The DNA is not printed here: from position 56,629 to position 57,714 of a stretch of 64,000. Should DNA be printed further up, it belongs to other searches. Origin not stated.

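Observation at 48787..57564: Tryptophan catabolic cluster without the known lower pathway: the atypical SDR may be the missing reductase to 2-oxoadipate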

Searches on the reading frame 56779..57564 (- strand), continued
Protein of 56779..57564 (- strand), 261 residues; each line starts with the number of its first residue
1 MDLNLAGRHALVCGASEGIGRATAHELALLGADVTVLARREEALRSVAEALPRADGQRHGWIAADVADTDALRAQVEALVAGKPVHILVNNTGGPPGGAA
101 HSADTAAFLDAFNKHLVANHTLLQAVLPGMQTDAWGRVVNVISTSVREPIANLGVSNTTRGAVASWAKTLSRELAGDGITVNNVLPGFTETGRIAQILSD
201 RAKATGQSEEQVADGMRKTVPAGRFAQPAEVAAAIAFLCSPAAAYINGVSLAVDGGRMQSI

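Call 52: find_encoding_contigs(protein=P0324, flank=10000, max_places=2)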
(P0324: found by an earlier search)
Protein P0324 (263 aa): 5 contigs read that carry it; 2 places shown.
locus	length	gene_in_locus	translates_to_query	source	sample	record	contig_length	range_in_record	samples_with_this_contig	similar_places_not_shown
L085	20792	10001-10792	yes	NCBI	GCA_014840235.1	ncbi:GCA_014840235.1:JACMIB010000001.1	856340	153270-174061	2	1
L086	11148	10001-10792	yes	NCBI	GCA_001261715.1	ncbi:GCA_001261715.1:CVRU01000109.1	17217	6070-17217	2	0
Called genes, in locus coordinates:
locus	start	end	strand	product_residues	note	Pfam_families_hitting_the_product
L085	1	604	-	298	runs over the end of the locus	PF26696:PTL_trimer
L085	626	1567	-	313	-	PF26696:PTL_trimer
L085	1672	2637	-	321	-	PF26696:PTL_trimer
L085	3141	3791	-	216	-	PF01073:3Beta_HSD, PF01370:Epimerase, PF03435:Sacchrp_dh_NADP (weak), PF05368:NmrA, PF13460:NAD_binding_10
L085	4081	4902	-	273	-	PF00165:HTH_AraC (faint), PF22200:ExsA_N, PF12833:HTH_18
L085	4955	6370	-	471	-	PF00171:Aldedh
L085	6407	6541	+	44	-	-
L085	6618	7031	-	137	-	PF19174:DUF5856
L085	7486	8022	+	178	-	PF14059:DUF4251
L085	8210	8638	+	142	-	PF00583:Acetyltransf_1, PF13673:Acetyltransf_10, PF13508:Acetyltransf_7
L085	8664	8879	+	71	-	-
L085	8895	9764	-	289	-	PF01734:Patatin, PF19890:DUF6363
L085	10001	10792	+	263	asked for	PF00106:adh_short, PF08659:KR (weak), PF13561:adh_short_C2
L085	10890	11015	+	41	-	-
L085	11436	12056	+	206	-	PF14014:DUF4230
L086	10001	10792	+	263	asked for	PF00106:adh_short, PF08659:KR (weak), PF13561:adh_short_C2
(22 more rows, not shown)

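Call 53: find_encoding_contigs(protein=P0273, flank=10000, max_places=2)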
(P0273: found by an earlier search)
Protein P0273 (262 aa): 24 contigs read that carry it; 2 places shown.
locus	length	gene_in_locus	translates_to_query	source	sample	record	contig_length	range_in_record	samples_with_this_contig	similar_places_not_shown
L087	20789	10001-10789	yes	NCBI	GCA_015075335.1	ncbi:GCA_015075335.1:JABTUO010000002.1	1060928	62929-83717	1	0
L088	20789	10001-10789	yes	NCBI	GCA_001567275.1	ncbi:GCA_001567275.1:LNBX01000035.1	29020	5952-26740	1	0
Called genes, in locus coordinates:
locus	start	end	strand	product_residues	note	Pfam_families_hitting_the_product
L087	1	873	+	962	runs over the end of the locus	PF13414:TPR_11 (faint), PF14938:SNAP (faint), PF13424:TPR_12, PF13424:TPR_12, PF17874:TPR_MalT (weak), PF00512:HisKA, PF02518:HATPase_c, PF00072:Response_reg, +7 more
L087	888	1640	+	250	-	PF00072:Response_reg, PF04397:LytTR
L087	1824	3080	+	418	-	PF01555:N6_N4_Mtase, PF00565:SNase (weak)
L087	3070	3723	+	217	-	-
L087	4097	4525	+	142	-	-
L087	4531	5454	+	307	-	PF00665:rve, PF13683:rve_3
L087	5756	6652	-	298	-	PF13489:Methyltransf_23, PF08241:Methyltransf_11, PF13847:Methyltransf_31 (faint)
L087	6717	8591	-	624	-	PF00890:FAD_binding_2 (faint), PF01134:GIDA, PF12831:FAD_oxidored, PF21680:GIDA_C_1st, PF13932:SAM_GIDA_C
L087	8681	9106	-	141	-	PF02130:YbeY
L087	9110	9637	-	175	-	PF06052:3-HAO, PF07883:Cupin_2 (weak)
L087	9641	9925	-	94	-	-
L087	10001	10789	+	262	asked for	PF00106:adh_short, PF08659:KR (weak), PF13460:NAD_binding_10 (weak), PF13561:adh_short_C2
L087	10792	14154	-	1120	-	PF13185:GAF_2 (faint), PF00512:HisKA, PF02518:HATPase_c, PF00072:Response_reg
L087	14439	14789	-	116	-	PF02152:FolB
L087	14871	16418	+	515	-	PF00128:Alpha-amylase, PF16657:Malt_amylase_C (weak), PF23915:SusG_C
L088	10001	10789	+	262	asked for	PF00106:adh_short, PF08659:KR (weak), PF13460:NAD_binding_10 (weak), PF13561:adh_short_C2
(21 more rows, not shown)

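Call 76: search_solved_structures(query=window:56779-57561:-, max_evalue=1e-33, show_alignments=5)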
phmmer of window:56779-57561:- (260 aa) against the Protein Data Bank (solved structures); distinct sequences matched with E-value up to 1e-33: 5.
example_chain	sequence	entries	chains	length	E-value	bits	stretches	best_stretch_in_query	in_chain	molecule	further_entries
5vps_A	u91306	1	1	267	7.6e-46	159.9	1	1-256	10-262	Short-chain dehydrogenase/reductase SDR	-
5va8_A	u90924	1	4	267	2.4e-45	158.3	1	1-256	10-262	Short-chain dehydrogenase/reductase SDR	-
5idx_A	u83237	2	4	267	5.5e-44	153.8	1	1-256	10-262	Short-chain dehydrogenase/reductase SDR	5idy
1o5i_A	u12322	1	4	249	1.3e-38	136.2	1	2-256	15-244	3-oxoacyl-(acyl carrier protein) reductase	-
9fe6_A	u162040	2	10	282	5.6e-34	121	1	3-257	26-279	SDR family oxidoreductase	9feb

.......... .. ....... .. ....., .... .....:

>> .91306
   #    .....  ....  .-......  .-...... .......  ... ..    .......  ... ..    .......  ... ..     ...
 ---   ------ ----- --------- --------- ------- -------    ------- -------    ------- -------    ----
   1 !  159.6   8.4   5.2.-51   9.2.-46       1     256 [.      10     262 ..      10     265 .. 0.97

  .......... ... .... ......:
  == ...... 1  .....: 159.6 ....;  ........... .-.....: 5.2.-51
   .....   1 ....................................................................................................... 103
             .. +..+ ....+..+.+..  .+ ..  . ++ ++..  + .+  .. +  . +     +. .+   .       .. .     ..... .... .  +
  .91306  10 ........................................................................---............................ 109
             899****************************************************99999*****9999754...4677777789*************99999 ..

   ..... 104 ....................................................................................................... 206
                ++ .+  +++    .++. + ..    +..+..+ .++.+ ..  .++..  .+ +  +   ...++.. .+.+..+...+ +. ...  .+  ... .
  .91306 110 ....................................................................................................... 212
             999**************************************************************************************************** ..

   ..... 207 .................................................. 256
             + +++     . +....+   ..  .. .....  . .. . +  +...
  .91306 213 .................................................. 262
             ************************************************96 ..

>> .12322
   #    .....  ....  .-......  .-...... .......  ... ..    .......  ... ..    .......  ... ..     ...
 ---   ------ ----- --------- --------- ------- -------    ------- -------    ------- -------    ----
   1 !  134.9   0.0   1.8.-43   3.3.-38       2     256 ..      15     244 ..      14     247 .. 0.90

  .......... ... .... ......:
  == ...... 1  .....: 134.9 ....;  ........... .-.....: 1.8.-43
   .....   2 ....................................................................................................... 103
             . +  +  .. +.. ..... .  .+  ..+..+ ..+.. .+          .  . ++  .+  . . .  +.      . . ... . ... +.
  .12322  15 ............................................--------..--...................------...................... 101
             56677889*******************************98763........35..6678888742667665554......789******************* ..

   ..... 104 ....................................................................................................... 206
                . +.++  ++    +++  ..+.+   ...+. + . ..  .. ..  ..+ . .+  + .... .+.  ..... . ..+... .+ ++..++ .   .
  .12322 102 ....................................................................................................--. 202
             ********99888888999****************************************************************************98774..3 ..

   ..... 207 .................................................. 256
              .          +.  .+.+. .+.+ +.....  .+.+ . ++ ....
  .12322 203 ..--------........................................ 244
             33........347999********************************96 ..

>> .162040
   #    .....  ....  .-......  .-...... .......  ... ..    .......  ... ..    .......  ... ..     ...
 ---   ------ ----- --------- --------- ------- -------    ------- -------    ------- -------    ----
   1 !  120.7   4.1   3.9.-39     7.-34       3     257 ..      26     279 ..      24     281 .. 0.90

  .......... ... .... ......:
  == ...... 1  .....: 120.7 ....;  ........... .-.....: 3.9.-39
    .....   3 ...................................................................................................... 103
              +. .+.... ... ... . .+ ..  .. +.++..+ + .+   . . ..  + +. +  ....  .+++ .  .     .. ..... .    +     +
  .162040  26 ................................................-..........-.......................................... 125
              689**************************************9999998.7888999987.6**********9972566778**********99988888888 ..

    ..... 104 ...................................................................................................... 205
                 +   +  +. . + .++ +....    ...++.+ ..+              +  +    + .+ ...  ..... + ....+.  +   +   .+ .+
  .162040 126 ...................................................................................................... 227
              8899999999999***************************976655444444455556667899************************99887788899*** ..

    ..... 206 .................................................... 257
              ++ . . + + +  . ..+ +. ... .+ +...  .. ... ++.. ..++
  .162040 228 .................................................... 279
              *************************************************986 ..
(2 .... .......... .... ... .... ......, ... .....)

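Call 84: predict_structure(alignment_id=A1)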
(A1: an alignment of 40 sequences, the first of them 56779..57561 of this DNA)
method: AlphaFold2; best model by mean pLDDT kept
length: 260 residues; sequences in the alignment: 40
mean_pLDDT: 96.6   pTM: 0.93
mean pLDDT of the five models: 96.6, 96.4, 96.2, 95.4, 95.4
residues with pLDDT >= 90: 249; 70-90: 11; 50-70: 0; < 50: 0
segments of 3 or more residues with pLDDT < 50: none
pLDDT, mean of each block of 10 residues (from residue 1): 97 98 98 98 98 95 96 97 98 92 97 98 99 99 93 96 98 99 97 91 96 97 98 99 98 92
secondary structure, 60 per line:
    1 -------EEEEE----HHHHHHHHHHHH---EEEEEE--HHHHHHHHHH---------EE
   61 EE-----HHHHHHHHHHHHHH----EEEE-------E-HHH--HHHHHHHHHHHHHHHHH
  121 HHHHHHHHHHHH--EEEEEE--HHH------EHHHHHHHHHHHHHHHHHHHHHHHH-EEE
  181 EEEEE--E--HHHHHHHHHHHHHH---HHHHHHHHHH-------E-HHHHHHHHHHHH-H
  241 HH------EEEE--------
elements in order: E8-12 H17-28 E32-37 H40-49 E59-62 H68-81 E86-89 H104-132 E135-140 H153-176 E178-185 H191-204 H208-217 H227-238 E249-252

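Call 87: find_homologous_proteins(query=L030:18341-19354:+, max_evalue=1e-60)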
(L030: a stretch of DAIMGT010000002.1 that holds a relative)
Query L030:18341-19354:+ (338 aa): 7991 proteins with E <= 1e-60 among 8000 candidates; the best 120 are listed.
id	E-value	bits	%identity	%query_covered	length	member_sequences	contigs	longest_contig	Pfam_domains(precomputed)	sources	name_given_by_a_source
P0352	8.6e-224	761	95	100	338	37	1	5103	PF04909.21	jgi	jgi:aminocarboxymuconate-semialdehyde decarboxylase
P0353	3.1e-193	660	82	99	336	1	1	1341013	PF04909.21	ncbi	-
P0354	1.2e-192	658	81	99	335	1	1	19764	PF04909.21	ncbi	-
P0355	2.3e-191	654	80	99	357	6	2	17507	PF04909.21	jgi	jgi:aminocarboxymuconate-semialdehyde decarboxylase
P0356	3.5e-190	650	82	99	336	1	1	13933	PF04909.21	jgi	-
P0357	6.7e-190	649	80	99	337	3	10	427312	PF04909.21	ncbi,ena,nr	ncbi:MAG: amidohydrolase [Xanthomonadales bacterium]|nr:amidohydrolase [Xanthomonadales bacterium]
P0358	2.3e-189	647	81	99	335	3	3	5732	PF04909.21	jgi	jgi:aminocarboxymuconate-semialdehyde decarboxylase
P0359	2.3e-188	644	78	100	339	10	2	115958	PF04909.21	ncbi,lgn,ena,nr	ncbi:MAG: amidohydrolase [Proteobacteria bacterium]|nr:amidohydrolase [Pseudomonadota bacterium]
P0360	2.9e-188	644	79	99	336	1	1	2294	PF04909.21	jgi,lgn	jgi:aminocarboxymuconate-semialdehyde decarboxylase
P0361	8.0e-188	642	80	100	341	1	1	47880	PF04909.21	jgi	jgi:aminocarboxymuconate-semialdehyde decarboxylase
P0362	1.0e-187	642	81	99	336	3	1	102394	PF04909.21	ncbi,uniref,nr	ncbi:amidohydrolase family protein [Thermomonas flagellata]|uniref:amidohydrolase family protein n=1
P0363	1.2e-187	642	80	100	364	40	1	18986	PF04909.21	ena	-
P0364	1.3e-187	642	80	99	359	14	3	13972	PF04909.21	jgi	jgi:aminocarboxymuconate-semialdehyde decarboxylase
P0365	3.1e-187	640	79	99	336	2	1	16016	PF04909.21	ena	-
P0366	4.5e-187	640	78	99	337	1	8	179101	PF04909.21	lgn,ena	-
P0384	4.0e-184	630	79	99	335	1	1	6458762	PF04909.21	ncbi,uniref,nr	ncbi:amidohydrolase family protein [Tahibacter amnicola]|uniref:2-amino-3-carboxymuconate-6-semialde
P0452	7.5e-180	616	76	99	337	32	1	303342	PF04909.21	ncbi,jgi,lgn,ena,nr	ncbi:MAG: amidohydrolase [Rhodanobacteraceae bacterium]|jgi:aminocarboxymuconate-semialdehyde decarb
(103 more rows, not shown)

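Call 89: find_encoding_contigs(protein=P0384, flank=10000, max_places=1)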
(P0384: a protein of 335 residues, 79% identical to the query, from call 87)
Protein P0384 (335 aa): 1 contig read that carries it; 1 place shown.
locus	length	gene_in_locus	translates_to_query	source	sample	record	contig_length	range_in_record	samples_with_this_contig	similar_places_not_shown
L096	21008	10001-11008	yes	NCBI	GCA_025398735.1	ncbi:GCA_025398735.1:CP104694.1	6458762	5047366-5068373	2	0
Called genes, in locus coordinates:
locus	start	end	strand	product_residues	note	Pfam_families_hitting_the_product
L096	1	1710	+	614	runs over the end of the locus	-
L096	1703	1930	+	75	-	-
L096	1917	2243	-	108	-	PF01521:Fe-S_biosyn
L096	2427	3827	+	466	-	PF01336:tRNA_anti-codon, PF00152:tRNA-synt_2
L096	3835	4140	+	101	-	-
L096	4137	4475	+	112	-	-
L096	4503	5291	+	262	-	PF00106:adh_short, PF13561:adh_short_C2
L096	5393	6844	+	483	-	PF00171:Aldedh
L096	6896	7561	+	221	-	PF00484:Pro_CA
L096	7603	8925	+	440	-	-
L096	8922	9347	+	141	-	PF01042:Ribonuc_L-PSP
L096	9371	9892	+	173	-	PF06052:3-HAO, PF07883:Cupin_2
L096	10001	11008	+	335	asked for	PF04909:Amidohydro_2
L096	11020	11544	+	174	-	-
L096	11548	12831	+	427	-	PF00266:Aminotran_5, PF22580:KYNU_C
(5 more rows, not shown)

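Call 90: find_encoding_contigs(protein=P0452, flank=10000, max_places=1)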
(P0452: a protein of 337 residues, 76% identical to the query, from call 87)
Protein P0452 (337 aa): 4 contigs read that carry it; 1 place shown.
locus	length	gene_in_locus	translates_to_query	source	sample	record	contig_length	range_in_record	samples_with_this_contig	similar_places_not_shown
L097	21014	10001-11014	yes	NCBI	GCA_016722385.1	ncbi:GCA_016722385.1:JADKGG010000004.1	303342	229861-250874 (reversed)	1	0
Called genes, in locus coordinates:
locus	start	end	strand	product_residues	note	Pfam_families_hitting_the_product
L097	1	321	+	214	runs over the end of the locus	PF12680:SnoaL_2 (weak)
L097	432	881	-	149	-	PF01281:Ribosomal_L9_N, PF03948:Ribosomal_L9_C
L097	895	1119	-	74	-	PF01084:Ribosomal_S18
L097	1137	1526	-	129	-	PF01250:Ribosomal_S6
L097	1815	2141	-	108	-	PF01521:Fe-S_biosyn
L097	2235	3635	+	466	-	PF01336:tRNA_anti-codon, PF00152:tRNA-synt_2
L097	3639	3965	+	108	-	-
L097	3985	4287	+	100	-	-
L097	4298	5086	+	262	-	PF00106:adh_short, PF13561:adh_short_C2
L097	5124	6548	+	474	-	PF00171:Aldedh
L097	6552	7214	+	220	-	PF00484:Pro_CA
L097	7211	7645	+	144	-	PF01042:Ribonuc_L-PSP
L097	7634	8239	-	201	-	-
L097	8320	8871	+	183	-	PF06052:3-HAO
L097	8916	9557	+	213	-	PF18765:Polbeta (weak)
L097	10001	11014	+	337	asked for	PF04909:Amidohydro_2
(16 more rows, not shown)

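Call 92: find_homologous_proteins(query=L071:7931-8920:-, max_evalue=1e-60)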
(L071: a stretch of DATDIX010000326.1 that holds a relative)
Query L071:7931-8920:- (330 aa): 8000 proteins with E <= 1e-60 among 8000 candidates; the best 120 are listed.
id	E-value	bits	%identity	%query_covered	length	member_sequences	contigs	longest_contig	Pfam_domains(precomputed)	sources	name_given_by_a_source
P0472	1.8e-212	723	92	99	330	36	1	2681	PF04909.21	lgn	-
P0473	6.6e-209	711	88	100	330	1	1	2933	PF04909.21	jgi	jgi:aminocarboxymuconate-semialdehyde decarboxylase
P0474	1.2e-208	710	88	100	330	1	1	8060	PF04909.21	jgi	jgi:aminocarboxymuconate-semialdehyde decarboxylase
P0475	1.5e-208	710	89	99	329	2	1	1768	PF04909.21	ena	-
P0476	2.3e-208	709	88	100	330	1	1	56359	PF04909.21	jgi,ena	-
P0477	3.3e-208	709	89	99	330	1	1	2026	PF04909.21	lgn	-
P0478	3.8e-208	708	91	99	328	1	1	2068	PF04909.21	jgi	jgi:aminocarboxymuconate-semialdehyde decarboxylase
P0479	1.5e-207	706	87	100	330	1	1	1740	PF04909.21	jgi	jgi:aminocarboxymuconate-semialdehyde decarboxylase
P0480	2.2e-207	706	87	100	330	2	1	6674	PF04909.21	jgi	jgi:aminocarboxymuconate-semialdehyde decarboxylase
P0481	6.4e-207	704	88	99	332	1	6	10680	PF04909.21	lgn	-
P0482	1.0e-206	704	87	99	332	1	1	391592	PF04909.21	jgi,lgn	-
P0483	1.5e-206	703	87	100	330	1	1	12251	PF04909.21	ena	-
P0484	2.5e-206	702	87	100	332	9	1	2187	PF04909.21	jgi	-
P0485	3.5e-206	702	89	100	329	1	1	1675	PF04909.21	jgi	-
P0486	5.7e-206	701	88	100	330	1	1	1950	PF04909.21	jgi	jgi:aminocarboxymuconate-semialdehyde decarboxylase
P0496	4.6e-205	698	86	100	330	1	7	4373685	PF04909.21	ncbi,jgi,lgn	jgi:aminocarboxymuconate-semialdehyde decarboxylase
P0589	6.2e-197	672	84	99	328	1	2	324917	PF04909.21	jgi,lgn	jgi:aminocarboxymuconate-semialdehyde decarboxylase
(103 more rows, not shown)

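Call 93: find_encoding_contigs(protein=P0496, flank=8000, max_places=1)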
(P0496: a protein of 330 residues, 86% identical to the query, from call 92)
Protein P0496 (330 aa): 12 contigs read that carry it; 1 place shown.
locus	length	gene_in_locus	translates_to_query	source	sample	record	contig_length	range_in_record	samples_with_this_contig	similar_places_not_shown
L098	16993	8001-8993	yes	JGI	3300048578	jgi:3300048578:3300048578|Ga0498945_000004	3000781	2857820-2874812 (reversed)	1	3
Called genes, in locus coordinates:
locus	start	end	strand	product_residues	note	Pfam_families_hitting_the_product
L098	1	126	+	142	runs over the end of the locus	PF03795:YCII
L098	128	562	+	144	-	PF12670:DUF3792 (faint)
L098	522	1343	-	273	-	PF00215:OMPdecase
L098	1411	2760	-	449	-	PF00070:Pyr_redox (faint), PF01266:DAO (faint), PF01494:FAD_binding_3, PF13450:NAD_binding_8 (weak)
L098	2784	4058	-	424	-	PF00266:Aminotran_5, PF22580:KYNU_C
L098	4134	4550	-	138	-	PF01042:Ribonuc_L-PSP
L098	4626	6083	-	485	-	PF00171:Aldedh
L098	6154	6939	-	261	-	PF00106:adh_short, PF08659:KR (faint), PF13561:adh_short_C2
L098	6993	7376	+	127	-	-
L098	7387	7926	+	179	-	PF06052:3-HAO, PF07883:Cupin_2 (weak)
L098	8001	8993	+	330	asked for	PF04909:Amidohydro_2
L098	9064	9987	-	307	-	PF03009:GDPD, PF13653:GDPD_2 (weak)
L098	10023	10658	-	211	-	PF04299:FMN_bind_2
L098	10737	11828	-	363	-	PF01883:FeS_assembly_P, PF01656:CbiA, PF02374:ArsA_ATPase (weak), PF09140:MipZ (weak), PF10609:ParA, PF13614:AAA_31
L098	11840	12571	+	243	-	PF13715:CarbopepD_reg_2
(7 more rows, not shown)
